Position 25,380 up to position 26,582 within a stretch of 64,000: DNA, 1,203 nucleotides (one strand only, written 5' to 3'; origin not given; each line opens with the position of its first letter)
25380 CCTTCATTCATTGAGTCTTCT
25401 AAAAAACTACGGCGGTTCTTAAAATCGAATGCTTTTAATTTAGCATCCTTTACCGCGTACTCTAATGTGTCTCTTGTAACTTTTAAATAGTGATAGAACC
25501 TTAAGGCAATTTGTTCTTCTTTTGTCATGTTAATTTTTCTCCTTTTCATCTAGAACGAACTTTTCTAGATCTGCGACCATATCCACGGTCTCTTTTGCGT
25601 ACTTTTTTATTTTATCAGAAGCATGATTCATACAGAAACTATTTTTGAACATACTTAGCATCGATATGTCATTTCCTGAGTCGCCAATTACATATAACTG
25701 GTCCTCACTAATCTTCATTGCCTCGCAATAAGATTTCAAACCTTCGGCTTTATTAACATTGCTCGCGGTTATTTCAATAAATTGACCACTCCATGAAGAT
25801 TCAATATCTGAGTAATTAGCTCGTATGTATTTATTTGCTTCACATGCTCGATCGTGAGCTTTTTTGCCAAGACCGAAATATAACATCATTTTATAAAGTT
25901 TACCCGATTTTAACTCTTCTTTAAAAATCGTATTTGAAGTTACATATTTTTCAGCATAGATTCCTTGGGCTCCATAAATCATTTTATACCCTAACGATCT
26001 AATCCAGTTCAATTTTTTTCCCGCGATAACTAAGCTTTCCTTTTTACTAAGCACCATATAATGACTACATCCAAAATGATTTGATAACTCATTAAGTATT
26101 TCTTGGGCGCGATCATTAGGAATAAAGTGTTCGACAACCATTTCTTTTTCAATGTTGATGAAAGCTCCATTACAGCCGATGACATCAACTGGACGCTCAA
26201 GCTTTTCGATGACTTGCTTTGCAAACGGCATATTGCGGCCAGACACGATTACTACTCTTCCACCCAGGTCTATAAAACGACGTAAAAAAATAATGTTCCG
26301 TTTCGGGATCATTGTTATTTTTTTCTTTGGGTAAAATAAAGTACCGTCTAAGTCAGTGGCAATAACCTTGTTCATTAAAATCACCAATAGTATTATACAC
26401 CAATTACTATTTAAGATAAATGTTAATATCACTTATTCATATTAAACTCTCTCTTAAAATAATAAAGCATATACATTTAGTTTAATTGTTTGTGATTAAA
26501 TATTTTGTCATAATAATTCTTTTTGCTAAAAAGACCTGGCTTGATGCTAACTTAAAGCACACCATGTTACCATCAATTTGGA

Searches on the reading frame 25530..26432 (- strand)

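Call 52: search_protein_families(library=pfam, proteins=[window:25530-26432:-], max_evalue=0.001)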
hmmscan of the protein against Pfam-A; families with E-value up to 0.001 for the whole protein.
window:25530-26432:- (300 aa): 4 families
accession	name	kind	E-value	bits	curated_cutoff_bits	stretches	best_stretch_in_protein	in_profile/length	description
PF08282.18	Hydrolase_3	-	4.5e-46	158.1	20.9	1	24-286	1-246/255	haloacid dehalogenase-like hydrolase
PF05116.19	S6PP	-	9.8e-08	32.3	20.3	1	215-281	153-220/247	Sucrose-6F-phosphate phosphohydrolase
PF00702.32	Hydrolase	-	4e-05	24.5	26.4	0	227-259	155-187/191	haloacid dehalogenase-like hydrolase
PF12710.13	HAD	-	0.00016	22.6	27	0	226-259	153-188/189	haloacid dehalogenase-like hydrolase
